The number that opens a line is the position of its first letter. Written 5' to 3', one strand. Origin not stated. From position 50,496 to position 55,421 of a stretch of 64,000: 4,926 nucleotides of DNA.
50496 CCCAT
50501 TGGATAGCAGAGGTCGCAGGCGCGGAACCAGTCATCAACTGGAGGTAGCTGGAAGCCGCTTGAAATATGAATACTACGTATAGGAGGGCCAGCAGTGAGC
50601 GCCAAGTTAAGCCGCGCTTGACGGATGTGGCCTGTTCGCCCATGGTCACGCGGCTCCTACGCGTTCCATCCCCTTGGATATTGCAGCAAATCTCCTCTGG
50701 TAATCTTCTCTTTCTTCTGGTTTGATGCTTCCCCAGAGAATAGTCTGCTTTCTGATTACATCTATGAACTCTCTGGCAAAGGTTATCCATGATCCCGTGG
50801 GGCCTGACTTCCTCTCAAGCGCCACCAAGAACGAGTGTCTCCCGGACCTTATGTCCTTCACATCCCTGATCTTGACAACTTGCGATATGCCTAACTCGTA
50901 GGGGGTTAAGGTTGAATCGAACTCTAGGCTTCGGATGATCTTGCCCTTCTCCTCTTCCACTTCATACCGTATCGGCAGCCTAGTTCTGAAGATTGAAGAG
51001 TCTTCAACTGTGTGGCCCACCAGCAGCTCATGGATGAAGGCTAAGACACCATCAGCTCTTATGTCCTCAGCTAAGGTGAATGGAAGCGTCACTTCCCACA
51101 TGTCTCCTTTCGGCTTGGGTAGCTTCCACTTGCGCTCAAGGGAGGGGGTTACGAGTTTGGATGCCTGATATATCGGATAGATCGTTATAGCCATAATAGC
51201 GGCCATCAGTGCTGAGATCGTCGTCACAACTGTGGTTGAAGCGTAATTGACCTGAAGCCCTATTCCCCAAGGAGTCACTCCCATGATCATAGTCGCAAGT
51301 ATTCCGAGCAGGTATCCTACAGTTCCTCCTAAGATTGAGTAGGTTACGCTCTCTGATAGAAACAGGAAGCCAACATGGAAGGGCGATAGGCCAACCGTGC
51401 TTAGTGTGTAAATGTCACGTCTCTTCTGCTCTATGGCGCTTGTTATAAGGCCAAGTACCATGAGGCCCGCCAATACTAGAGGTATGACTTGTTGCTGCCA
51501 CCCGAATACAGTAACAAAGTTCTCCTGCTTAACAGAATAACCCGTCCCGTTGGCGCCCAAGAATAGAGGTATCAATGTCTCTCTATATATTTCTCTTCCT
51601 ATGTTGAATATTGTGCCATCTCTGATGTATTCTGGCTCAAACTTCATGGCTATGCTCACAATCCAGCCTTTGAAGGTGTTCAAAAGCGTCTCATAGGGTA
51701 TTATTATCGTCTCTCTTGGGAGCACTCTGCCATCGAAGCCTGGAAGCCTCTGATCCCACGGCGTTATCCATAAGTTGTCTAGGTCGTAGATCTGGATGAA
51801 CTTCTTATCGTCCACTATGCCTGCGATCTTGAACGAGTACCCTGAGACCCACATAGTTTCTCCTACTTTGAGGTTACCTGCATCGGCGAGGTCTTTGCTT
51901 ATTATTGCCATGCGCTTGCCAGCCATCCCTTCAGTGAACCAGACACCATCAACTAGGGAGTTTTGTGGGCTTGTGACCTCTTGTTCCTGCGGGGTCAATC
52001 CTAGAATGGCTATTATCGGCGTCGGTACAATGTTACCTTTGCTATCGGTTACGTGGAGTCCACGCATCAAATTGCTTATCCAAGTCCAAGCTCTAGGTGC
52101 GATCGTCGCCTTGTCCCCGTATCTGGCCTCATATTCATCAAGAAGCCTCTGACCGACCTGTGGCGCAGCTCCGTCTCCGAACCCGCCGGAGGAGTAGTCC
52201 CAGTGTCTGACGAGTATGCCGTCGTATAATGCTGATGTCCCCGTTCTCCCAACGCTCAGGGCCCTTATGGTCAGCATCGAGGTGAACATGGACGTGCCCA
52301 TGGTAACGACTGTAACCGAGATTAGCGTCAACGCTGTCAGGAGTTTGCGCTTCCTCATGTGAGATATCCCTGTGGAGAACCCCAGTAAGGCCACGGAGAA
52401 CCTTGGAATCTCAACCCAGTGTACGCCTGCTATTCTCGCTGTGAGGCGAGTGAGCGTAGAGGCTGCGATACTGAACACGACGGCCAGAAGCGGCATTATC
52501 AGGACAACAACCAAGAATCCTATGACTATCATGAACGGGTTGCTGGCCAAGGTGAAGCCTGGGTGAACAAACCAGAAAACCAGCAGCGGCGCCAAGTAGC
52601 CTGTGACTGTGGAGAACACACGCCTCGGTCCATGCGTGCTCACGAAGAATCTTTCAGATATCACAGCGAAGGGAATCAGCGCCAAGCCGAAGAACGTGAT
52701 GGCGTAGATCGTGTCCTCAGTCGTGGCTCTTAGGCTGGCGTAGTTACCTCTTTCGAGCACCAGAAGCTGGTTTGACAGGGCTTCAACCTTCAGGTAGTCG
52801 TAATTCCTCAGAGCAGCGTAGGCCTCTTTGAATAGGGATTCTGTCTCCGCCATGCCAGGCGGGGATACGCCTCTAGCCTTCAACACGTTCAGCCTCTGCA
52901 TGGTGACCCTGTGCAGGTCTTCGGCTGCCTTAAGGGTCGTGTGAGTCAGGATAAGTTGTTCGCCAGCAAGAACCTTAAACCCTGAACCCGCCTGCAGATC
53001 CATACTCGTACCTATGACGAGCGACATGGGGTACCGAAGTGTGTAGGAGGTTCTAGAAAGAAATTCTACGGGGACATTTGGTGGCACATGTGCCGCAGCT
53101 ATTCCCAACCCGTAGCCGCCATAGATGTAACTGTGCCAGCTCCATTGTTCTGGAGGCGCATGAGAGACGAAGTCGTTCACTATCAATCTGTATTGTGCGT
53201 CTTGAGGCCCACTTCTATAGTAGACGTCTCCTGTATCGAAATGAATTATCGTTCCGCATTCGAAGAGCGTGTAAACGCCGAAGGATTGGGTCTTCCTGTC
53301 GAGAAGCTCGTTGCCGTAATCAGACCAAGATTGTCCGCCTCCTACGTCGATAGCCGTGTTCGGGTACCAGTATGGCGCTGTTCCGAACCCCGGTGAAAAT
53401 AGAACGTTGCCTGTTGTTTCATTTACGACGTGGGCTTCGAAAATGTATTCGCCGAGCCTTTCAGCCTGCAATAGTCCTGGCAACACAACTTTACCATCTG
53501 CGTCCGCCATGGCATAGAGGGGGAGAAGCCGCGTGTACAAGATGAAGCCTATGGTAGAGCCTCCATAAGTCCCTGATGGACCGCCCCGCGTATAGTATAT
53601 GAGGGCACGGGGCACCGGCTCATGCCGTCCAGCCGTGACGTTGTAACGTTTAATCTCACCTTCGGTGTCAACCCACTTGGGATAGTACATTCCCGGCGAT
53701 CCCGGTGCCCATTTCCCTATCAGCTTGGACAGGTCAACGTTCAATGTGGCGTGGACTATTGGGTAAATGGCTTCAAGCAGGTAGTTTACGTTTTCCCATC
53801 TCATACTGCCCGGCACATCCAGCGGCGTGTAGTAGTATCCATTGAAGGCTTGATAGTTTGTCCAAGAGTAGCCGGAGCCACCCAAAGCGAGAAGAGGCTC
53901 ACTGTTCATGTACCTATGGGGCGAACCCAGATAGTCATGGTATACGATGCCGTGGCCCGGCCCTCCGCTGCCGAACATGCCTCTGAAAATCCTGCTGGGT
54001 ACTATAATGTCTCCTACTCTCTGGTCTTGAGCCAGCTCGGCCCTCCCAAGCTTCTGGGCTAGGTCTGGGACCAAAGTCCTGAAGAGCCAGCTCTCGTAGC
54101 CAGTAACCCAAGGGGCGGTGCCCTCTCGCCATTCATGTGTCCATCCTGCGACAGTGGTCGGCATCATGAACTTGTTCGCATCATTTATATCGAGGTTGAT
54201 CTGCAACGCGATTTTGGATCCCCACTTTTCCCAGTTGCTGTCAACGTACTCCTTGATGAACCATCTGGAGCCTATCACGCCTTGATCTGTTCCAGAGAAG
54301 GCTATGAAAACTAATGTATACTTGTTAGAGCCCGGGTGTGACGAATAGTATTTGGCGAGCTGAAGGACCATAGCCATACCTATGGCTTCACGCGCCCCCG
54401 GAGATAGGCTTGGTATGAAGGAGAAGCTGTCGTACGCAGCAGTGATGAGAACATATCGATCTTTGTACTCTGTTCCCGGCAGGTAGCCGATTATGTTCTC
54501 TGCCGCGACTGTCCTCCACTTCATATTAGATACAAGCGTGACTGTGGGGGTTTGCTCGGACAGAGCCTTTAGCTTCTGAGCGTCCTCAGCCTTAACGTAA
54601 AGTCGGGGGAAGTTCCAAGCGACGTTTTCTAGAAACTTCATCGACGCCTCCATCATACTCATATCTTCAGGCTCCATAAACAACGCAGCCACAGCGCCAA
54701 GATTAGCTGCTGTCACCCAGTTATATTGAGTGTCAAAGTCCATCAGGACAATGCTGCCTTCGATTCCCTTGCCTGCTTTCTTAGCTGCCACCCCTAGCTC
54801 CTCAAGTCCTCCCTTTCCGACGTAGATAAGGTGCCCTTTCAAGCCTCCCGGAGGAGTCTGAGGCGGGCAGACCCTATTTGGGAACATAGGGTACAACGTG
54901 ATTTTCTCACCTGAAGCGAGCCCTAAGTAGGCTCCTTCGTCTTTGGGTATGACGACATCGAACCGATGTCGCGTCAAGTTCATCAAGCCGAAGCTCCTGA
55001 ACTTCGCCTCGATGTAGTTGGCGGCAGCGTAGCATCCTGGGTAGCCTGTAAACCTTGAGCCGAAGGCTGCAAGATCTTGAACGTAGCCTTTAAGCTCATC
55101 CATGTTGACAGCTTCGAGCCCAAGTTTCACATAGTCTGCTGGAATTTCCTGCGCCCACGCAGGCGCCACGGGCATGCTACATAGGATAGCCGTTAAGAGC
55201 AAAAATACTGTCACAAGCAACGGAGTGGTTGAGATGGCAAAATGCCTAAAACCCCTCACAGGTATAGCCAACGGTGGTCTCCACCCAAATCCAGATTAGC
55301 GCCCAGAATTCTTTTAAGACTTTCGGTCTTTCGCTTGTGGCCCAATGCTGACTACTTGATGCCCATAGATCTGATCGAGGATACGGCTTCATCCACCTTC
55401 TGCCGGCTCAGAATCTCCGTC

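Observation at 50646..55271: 1541-aa fusion of a PSMA/TfR-like M28+PA ectodomain with degenerate metal ligands to an FtsX/MacB-type permease, with no ABC ATPase nearby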

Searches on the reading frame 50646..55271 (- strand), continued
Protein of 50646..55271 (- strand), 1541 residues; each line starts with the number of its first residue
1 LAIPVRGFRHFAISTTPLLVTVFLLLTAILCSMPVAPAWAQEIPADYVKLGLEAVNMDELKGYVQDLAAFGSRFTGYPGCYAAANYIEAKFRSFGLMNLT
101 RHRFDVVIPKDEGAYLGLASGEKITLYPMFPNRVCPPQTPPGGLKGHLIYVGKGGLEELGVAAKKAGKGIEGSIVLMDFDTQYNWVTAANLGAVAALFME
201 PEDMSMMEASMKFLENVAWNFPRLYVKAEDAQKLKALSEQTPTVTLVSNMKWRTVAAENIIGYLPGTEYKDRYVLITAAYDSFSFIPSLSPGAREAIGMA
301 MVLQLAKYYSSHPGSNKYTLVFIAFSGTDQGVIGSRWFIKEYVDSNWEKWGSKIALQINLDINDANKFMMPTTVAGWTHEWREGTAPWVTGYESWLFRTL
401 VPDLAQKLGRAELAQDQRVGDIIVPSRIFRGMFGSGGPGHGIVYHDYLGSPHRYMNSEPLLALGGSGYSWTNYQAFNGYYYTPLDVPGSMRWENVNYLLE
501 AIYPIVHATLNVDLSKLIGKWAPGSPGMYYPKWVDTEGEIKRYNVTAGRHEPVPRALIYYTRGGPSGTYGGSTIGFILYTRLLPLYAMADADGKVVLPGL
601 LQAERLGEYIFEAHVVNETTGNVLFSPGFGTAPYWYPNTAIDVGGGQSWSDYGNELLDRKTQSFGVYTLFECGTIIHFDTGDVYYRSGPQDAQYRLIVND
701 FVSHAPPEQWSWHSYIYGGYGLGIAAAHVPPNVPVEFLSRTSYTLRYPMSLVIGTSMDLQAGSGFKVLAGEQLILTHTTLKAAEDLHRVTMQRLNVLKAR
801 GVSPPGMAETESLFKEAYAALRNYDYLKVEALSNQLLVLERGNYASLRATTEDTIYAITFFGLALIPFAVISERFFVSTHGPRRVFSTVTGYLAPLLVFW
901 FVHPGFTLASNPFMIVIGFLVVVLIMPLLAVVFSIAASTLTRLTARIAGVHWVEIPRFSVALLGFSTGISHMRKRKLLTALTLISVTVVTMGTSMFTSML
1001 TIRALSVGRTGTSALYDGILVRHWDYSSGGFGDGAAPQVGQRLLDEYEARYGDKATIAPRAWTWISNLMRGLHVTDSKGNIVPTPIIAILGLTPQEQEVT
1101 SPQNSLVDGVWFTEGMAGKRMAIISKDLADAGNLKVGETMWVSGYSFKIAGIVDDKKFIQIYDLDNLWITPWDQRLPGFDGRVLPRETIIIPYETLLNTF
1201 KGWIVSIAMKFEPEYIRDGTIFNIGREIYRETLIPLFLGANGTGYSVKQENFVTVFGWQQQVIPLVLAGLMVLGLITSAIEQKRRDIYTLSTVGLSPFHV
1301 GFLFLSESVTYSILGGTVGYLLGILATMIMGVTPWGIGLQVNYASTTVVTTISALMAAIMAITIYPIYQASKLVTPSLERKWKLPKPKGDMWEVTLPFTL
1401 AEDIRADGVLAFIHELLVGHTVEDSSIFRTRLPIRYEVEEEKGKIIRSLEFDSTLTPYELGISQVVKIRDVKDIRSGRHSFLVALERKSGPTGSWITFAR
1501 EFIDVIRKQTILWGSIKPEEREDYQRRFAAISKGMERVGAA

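Call 73: search_protein_families(library=pfam, proteins=[L004:16702-17607:+, L024:16974-17849:+, L004:17609-18025:+, L007:16786-18468:+, L017:7828-9672:-, L089:8910-9233:-], max_evalue=0.1)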
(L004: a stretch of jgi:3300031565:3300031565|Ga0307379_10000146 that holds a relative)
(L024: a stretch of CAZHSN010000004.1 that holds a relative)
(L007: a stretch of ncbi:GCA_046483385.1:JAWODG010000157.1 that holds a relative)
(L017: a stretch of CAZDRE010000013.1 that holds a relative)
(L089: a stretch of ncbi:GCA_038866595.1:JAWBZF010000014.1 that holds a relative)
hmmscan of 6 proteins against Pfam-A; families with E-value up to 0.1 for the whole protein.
L004:16702-17607:+ (301 aa): 0 families

L024:16974-17849:+ (291 aa): 1 family
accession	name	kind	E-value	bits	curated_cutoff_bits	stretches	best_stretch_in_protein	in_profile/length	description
PF12647.12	RNHCP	-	0.078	13.4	24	0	95-122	59-86/90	RNHCP domain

L004:17609-18025:+ (138 aa): 2 families
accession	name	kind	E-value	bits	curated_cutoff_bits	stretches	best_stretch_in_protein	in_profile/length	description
PF05402.18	PqqD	-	1.5e-13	51.3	23.4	1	74-128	13-67/67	Coenzyme PQQ synthesis protein D (PqqD)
PF21782.3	PKMT_2nd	-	0.084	13.7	27.8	0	69-104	23-58/98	PKMT, C-terminal winged helix domain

L007:16786-18468:+ (560 aa): 0 families

L017:7828-9672:- (615 aa): 2 families
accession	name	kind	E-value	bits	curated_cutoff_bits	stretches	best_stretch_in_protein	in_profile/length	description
PF02730.20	AFOR_N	-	1.3e-71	240.9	29.8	1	8-209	1-198/199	Aldehyde ferredoxin oxidoreductase, N-terminal domain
PF01314.23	AFOR_C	-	4.6e-48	164.7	27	1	236-600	64-385/385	Aldehyde ferredoxin oxidoreductase, domains 2 & 3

L089:8910-9233:- (108 aa): 0 families

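Call 84: find_encoding_contigs(protein=P0176, flank=6000, max_places=3)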
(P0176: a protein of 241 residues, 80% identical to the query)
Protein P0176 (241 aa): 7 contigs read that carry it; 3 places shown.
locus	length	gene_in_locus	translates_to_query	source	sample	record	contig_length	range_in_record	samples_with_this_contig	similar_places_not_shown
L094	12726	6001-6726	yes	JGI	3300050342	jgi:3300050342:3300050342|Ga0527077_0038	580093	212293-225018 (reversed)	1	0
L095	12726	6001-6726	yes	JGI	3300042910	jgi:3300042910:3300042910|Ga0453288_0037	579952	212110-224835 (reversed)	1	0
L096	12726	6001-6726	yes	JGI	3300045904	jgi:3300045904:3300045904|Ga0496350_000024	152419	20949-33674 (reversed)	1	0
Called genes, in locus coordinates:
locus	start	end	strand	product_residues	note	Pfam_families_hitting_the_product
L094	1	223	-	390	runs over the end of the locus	PF00155:Aminotran_1_2, PF01041:DegT_DnrJ_EryC1 (weak), PF01053:Cys_Met_Meta_PP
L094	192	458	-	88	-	-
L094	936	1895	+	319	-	PF01208:URO-D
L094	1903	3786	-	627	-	PF02730:AFOR_N, PF01314:AFOR_C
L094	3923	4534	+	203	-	-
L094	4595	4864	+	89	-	PF02680:DUF211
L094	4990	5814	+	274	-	PF01887:SAM_HAT_N, PF20257:SAM_HAT_C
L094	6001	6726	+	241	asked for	PF00005:ABC_tran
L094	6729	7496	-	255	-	PF02361:CbiQ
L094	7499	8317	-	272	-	PF02463:SMC_N (weak), PF00005:ABC_tran, PF13304:AAA_21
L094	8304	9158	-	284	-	PF02463:SMC_N (faint), PF00005:ABC_tran, PF13401:AAA_22 (faint), PF13304:AAA_21 (weak)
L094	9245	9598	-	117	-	PF01920:Prefoldin_2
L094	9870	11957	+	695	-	PF00009:GTP_EFTU, PF22042:EF-G_D2, PF03144:GTP_EFTU_D2, PF14492:EFG_III, PF03764:EFG_IV, PF00679:EFG_C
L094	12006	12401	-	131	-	-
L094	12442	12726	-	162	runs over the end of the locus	PF04008:Adenosine_kin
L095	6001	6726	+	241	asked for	PF00005:ABC_tran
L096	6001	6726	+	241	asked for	PF00005:ABC_tran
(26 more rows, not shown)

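Call 92: find_encoding_contigs(protein=P0093, flank=3000, max_places=10)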
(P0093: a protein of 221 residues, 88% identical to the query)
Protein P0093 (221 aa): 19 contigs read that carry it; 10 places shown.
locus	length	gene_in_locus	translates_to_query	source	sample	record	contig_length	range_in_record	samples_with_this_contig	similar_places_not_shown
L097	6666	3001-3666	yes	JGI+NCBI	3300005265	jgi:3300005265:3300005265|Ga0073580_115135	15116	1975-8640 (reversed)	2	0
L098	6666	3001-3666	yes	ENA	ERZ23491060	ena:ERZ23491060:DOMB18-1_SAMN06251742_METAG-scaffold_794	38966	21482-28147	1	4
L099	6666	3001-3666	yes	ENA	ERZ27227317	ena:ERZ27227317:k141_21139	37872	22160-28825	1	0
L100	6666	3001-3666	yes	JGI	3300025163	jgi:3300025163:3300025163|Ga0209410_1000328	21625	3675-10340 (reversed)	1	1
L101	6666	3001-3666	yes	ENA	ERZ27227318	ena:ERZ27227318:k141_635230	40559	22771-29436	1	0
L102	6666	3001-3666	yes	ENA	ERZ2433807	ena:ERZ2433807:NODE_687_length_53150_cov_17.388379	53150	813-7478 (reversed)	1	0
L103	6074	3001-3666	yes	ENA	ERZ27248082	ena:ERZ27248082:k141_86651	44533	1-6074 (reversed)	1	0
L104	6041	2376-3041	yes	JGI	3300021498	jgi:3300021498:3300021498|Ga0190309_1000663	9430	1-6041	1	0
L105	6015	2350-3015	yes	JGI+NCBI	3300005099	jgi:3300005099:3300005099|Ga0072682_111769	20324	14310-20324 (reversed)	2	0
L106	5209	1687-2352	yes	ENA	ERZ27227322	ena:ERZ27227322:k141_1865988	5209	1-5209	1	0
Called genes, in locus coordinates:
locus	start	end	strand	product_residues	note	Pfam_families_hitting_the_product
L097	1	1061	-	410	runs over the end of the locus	PF01408:GFO_IDH_MocA, PF02894:GFO_IDH_MocA_C, PF22725:GFO_IDH_MocA_C3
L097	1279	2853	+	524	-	PF01943:Polysacc_synt, PF03023:MurJ, PF13440:Polysacc_synt_3, PF01554:MatE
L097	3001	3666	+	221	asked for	PF00005:ABC_tran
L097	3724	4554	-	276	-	PF03205:MobB, PF04060:FeS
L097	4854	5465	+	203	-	PF00181:Ribosomal_L2_N (weak), PF03947:Ribosomal_L2_C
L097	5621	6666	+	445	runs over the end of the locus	PF03853:YjeF_N, PF01256:Carb_kinase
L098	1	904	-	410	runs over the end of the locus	PF01408:GFO_IDH_MocA, PF02894:GFO_IDH_MocA_C, PF22725:GFO_IDH_MocA_C3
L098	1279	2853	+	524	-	PF01943:Polysacc_synt, PF03023:MurJ, PF13440:Polysacc_synt_3, PF01554:MatE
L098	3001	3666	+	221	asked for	PF00005:ABC_tran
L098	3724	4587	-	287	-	PF03205:MobB, PF04060:FeS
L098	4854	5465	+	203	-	PF00181:Ribosomal_L2_N (weak), PF03947:Ribosomal_L2_C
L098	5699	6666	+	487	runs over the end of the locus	PF03853:YjeF_N, PF01256:Carb_kinase, PF02110:HK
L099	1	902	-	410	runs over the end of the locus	PF01408:GFO_IDH_MocA, PF02894:GFO_IDH_MocA_C, PF22725:GFO_IDH_MocA_C3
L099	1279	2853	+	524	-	PF01943:Polysacc_synt, PF03023:MurJ, PF13440:Polysacc_synt_3, PF01554:MatE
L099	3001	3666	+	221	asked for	PF00005:ABC_tran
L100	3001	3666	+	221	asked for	PF00005:ABC_tran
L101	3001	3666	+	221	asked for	PF00005:ABC_tran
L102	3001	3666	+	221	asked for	PF00005:ABC_tran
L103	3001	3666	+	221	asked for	PF00005:ABC_tran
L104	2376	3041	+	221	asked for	PF00005:ABC_tran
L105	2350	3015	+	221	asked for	PF00005:ABC_tran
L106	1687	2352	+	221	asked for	PF00005:ABC_tran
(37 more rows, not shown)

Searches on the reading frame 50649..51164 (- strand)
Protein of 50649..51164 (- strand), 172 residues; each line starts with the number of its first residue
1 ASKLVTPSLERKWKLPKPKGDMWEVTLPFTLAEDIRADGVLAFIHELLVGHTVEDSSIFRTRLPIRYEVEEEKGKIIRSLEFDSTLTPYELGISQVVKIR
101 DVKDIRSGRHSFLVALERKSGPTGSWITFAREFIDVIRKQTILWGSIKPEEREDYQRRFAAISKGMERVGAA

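Call 45: find_homologous_proteins(query=window:50649-51164:-, max_evalue=0.001)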
Query window:50649-51164:-: 30 candidates shared short words with the query, none scored E <= 0.001.
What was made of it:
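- Tried and rejected: A homologue search with the tail alone through the word index found nothing (call 45).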

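Call 71: search_protein_representatives(protein=window:50649-51149:-)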
Query: 167 residues. Proteins with E-value up to 0.001 (for the whole library): 1150; up to 1e-10: 589; up to 1e-30: 7. The best 150 are listed.
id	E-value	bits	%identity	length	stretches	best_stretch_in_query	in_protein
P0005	9.3e-52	191.5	52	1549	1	1-165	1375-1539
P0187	1.3e-46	174.7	56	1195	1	1-160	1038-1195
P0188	2.1e-35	138.2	45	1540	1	1-160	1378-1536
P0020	2.2e-35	138.2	44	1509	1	1-157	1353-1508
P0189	1.7e-32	128.8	41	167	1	2-153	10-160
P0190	1.4e-31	125.8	41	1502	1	1-152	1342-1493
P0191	2.4e-31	125.1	45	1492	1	1-155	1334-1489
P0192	3.0e-28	115.0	40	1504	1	1-153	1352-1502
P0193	4.5e-28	114.4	43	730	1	1-155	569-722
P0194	1.0e-27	113.3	42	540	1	1-154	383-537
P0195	2.1e-27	112.3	42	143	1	21-156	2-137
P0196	1.0e-26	110.1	42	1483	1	1-157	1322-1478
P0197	2.2e-26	108.9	42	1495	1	1-155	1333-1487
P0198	3.4e-26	108.3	45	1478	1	1-150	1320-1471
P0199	3.9e-26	108.1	41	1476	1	1-153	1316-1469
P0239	1.1e-21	93.6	41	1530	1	1-158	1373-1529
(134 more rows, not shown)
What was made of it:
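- Tried and rejected: The exhaustive phmmer search later found 1150 hits (call 71).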

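Call 76: search_solved_structures(query=A6, max_evalue=10, show_alignments=0)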
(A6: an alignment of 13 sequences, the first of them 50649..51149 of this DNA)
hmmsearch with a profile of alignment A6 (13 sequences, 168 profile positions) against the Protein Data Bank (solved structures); distinct sequences matched with E-value up to 10: 1.
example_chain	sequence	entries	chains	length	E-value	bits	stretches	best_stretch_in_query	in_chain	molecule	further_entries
5got_A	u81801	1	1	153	0.7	12.7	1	99-144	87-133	Low molecular weight phosphotyrosine phosphatase family protein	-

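Call 77: search_protein_families(library=pfam, alignment_id=A6, max_evalue=1)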
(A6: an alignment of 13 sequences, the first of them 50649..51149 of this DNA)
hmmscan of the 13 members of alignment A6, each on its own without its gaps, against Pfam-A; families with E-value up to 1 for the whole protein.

A. member 1, window:50649-51149:- (167 aa): 0 families

B. families by the number of members that match (of 13 scanned): 6 families
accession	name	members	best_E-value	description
PF23768.1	DUF7167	1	0.032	Domain of unknown function (DUF7167)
PF02687.27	FtsX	1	0.037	FtsX-like permease C-terminal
PF11521.13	TFIIE-A_C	1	0.051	C-terminal general transcription factor TFIIE alpha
PF18511.6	F-box_5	1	0.12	F-box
PF11015.13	DUF2853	1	0.14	Protein of unknown function (DUF2853)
PF19254.5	DUF5901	1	0.23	Family of unknown function (DUF5901)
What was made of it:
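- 50649..51155 (-): Conserved, family-specific cytoplasmic tail (aa ~1373-1541), alpha/beta fold, no nucleotide-binding motif. No Pfam or PDB sequence match (calls 76, 77).
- On SRPBCC / Bet v 1-like (for the tail): No sequence match (calls 76, 77).
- Tried and rejected: Profile and Pfam searches of the tail gave no meaningful match (calls 76, 77).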
